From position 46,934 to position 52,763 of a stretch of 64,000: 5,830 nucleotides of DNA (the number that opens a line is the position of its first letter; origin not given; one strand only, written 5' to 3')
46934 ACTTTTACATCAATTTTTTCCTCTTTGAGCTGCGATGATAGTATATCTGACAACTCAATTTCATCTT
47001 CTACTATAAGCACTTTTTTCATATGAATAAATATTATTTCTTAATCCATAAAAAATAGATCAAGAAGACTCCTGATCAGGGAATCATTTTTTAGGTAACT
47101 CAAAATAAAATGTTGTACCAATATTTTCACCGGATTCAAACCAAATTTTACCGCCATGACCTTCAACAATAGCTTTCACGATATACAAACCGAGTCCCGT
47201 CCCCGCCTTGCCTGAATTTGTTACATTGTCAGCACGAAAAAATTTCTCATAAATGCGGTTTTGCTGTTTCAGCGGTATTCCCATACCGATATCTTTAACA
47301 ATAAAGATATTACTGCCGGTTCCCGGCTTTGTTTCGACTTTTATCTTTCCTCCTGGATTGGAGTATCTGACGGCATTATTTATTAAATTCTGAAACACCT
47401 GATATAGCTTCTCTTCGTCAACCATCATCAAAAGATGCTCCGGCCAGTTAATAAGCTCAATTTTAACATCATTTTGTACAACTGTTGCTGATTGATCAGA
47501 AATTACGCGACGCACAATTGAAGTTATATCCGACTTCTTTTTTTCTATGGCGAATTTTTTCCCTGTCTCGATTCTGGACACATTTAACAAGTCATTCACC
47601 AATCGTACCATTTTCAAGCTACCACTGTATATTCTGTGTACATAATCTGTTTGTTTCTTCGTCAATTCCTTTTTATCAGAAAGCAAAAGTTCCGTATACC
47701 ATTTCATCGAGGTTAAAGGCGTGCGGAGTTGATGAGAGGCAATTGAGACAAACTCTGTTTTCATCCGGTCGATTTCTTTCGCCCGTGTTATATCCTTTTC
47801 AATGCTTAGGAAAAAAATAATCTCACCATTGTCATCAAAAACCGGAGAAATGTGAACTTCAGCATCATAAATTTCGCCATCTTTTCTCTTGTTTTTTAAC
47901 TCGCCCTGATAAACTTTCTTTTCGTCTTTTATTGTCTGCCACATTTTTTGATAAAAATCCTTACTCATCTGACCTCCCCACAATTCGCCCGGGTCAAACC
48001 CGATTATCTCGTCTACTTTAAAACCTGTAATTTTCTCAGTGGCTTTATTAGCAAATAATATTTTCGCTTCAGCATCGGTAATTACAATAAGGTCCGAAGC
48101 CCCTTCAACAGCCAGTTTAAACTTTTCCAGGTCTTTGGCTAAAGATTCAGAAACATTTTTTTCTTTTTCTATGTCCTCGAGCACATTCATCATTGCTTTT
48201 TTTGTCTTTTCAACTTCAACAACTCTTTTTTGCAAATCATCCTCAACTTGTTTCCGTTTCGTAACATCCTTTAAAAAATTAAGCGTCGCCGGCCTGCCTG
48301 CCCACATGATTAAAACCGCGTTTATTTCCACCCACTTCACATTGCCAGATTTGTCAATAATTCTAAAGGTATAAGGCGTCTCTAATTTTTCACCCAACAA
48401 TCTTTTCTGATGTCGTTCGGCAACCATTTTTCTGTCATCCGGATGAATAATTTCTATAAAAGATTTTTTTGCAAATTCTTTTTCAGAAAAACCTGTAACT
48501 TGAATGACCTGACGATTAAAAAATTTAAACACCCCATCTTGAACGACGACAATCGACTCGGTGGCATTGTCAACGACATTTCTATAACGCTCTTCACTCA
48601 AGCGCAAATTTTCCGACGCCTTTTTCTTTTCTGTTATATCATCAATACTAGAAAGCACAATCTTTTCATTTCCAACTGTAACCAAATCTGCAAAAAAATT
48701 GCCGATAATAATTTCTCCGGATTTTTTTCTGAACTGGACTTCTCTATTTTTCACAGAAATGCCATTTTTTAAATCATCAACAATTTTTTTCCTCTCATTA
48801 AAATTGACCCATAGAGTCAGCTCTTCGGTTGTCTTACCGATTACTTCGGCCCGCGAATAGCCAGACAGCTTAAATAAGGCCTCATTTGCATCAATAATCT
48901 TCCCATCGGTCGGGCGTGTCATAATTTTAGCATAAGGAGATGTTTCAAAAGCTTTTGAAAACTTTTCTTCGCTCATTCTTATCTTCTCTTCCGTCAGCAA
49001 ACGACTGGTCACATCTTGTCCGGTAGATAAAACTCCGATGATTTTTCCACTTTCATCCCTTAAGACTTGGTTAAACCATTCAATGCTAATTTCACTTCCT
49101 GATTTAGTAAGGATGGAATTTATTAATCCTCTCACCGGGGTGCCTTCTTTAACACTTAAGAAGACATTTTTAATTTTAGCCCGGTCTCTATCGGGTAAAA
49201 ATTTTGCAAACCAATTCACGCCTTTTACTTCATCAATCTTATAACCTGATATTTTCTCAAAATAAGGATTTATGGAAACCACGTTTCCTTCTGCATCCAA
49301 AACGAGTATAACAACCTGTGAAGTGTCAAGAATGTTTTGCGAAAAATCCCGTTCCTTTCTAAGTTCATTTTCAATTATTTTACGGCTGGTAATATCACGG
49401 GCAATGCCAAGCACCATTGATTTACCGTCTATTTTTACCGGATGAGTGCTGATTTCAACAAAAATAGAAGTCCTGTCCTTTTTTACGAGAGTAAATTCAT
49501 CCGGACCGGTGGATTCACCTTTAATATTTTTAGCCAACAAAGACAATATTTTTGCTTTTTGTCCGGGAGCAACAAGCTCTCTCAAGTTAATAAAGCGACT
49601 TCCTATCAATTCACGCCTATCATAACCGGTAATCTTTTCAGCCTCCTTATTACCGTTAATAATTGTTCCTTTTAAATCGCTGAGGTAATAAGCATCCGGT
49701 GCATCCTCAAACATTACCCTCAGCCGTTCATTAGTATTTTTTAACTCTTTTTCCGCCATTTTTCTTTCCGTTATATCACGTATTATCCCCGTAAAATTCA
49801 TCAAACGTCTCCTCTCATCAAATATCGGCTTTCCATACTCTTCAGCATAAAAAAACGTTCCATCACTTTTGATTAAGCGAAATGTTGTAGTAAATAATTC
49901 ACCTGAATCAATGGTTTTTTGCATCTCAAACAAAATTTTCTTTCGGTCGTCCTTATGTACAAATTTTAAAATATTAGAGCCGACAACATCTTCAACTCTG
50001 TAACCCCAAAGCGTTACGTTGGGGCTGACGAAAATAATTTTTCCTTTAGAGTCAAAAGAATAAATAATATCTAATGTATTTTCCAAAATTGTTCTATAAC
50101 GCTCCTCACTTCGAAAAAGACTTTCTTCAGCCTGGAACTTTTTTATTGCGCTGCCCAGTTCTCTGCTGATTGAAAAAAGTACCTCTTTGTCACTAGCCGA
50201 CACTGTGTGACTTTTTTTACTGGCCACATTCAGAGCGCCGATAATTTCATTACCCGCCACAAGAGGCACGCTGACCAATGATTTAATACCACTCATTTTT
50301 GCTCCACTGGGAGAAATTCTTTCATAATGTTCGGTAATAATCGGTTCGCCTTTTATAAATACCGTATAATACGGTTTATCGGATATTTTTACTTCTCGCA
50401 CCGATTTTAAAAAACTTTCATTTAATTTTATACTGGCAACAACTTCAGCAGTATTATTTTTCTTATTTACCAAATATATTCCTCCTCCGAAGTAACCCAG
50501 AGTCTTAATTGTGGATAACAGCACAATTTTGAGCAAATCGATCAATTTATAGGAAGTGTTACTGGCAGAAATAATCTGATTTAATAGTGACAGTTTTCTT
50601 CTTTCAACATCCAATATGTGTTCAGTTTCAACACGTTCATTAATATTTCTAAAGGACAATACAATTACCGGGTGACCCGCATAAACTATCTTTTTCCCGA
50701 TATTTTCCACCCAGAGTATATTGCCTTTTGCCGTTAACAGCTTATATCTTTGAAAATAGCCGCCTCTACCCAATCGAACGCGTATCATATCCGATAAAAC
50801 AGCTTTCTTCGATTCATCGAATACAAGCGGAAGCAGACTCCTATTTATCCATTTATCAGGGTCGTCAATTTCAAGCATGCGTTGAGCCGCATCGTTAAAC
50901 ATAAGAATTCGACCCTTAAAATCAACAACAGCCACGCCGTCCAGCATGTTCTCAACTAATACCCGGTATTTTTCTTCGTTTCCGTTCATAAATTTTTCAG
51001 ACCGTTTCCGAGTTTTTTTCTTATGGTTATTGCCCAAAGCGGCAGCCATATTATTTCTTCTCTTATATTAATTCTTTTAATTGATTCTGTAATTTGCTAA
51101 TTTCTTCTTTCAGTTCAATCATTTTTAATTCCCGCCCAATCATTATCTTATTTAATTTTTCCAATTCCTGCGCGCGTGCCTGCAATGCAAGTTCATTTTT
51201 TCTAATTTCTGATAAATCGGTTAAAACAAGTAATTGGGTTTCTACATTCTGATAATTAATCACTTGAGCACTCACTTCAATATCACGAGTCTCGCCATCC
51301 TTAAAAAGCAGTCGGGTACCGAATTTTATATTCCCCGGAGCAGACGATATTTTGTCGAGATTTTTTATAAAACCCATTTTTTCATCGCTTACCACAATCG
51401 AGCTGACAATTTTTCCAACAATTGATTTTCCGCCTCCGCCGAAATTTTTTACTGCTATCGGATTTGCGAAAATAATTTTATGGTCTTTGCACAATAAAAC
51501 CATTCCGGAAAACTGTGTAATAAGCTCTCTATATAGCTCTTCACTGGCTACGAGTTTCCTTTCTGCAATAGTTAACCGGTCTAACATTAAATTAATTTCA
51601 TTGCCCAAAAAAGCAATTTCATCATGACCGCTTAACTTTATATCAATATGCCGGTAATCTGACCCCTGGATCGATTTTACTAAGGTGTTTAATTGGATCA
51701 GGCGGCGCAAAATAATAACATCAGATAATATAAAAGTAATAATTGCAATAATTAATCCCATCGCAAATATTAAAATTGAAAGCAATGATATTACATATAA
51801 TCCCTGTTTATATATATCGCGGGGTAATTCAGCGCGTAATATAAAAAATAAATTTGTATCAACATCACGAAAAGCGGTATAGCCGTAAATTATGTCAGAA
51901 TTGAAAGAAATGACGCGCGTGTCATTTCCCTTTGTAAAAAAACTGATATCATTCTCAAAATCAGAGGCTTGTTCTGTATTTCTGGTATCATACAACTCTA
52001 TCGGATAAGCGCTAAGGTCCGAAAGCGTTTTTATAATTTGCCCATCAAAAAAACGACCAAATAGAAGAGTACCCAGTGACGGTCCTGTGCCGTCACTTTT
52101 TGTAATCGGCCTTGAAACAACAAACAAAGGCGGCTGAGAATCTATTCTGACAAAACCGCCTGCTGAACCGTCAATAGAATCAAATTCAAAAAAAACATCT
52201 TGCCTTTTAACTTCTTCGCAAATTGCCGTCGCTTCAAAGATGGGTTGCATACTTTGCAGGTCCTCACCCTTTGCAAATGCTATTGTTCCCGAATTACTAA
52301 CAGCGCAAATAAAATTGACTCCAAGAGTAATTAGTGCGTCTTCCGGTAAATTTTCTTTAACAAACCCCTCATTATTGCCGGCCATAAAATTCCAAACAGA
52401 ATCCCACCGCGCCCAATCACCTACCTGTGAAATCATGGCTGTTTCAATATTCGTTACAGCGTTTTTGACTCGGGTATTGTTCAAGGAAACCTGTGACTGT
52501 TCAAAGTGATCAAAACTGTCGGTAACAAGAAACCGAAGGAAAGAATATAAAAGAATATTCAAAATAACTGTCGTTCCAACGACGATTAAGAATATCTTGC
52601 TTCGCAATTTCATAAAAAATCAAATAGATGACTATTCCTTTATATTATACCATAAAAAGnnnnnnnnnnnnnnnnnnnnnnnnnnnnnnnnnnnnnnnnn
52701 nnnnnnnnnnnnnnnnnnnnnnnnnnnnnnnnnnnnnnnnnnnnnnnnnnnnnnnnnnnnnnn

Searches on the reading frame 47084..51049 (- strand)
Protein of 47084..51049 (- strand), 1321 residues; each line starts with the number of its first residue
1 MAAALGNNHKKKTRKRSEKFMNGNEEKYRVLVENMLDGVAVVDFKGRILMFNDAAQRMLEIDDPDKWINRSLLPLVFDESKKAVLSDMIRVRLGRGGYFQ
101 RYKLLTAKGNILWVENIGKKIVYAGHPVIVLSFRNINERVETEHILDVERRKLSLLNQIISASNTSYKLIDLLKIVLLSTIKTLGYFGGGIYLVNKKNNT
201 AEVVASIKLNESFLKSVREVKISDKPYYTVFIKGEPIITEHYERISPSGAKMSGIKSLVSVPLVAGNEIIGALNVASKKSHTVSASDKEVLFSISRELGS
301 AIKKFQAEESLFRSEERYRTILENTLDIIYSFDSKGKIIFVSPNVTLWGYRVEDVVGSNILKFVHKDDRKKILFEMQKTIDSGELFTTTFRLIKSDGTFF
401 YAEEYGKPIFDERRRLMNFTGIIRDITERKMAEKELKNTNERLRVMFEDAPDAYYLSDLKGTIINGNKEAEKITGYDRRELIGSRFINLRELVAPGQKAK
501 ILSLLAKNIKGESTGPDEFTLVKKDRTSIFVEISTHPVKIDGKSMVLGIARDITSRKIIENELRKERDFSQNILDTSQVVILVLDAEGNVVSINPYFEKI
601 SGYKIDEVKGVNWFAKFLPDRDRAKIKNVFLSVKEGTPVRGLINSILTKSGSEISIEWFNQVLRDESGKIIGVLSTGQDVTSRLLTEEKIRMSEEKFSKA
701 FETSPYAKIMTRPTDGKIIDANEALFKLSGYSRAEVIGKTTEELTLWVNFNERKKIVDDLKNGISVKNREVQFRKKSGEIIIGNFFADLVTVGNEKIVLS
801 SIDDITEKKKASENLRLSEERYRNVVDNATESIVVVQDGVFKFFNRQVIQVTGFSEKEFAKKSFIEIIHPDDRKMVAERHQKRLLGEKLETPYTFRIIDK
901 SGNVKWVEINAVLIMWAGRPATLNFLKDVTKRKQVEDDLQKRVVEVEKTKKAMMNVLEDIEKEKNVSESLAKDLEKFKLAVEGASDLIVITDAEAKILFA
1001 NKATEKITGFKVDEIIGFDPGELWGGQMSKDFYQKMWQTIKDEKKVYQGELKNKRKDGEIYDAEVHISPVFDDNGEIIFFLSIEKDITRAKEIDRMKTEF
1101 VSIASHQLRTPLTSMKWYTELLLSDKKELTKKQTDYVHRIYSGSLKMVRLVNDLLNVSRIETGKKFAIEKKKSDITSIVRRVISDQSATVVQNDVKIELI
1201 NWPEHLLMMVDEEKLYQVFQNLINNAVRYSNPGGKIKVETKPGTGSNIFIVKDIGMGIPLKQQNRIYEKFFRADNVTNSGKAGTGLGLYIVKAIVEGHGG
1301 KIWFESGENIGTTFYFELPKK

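Call 7: search_protein_families(library=pfam, proteins=[window:47084-51049:-], max_evalue=0.00001)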
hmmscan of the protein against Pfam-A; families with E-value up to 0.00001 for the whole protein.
window:47084-51049:- (1321 aa): 12 families
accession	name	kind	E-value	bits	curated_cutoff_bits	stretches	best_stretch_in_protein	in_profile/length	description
PF00989.32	PAS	-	7.6e-86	284.1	22.6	6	976-1086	2-112/113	PAS fold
PF13426.13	PAS_9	-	3.1e-85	281.6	27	6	986-1088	2-102/103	PAS domain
PF08447.18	PAS_3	-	1.8e-66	220.8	25.6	4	338-423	1-89/89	PAS fold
PF13188.13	PAS_8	-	5.4e-49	163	21.8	1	26-77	1-51/65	PAS domain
PF08448.16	PAS_4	-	1.8e-48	163.8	23.1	3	982-1091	2-109/110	PAS fold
PF02518.31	HATPase_c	-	9.5e-28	97.3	26.4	1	1211-1320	2-109/111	Histidine kinase-, DNA gyrase B-, and HSP90-like ATPase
PF00512.31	HisKA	-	6.2e-18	65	26.9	1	1096-1163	1-66/66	His Kinase A (phospho-acceptor) domain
PF13185.12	GAF_2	-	1.2e-10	42.1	28.6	1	172-302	7-135/136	GAF domain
PF14598.12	PAS_11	-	9.3e-09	35.7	25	0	333-402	9-79/109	PAS domain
PF24820.1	Diguanyl_cycl_sensor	-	1.2e-08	35.3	28.1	0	580-636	8-63/109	Diguanylate cyclase-like sensor domain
PF01590.32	GAF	-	1e-07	33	22.4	1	169-302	2-133/133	GAF domain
PF13492.12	GAF_3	-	5.4e-07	30.5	27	1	183-302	16-127/129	GAF domain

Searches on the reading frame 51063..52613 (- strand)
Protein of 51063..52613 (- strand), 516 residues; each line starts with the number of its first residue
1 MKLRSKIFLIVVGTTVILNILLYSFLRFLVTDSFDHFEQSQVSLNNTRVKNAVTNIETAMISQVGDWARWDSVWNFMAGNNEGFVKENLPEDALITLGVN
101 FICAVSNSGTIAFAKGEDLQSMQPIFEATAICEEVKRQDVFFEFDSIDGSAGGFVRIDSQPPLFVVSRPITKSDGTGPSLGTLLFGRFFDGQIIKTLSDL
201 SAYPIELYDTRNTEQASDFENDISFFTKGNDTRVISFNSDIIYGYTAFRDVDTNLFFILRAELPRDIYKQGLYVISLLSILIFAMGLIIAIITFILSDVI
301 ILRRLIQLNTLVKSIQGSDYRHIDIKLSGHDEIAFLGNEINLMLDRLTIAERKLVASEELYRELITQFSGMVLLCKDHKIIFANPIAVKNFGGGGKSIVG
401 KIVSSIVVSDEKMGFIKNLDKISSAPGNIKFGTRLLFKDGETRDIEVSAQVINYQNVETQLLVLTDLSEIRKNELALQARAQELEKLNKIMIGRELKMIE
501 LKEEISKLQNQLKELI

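Call 7: search_protein_families(library=pfam, proteins=[window:51063-52613:-], max_evalue=0.00001)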
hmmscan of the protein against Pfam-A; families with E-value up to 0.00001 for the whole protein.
window:51063-52613:- (516 aa): 1 family
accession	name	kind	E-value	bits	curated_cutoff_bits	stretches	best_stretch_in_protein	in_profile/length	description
PF05228.19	CHASE4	-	2.3e-27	96.3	26.2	1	59-208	8-140/140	CHASE4 domain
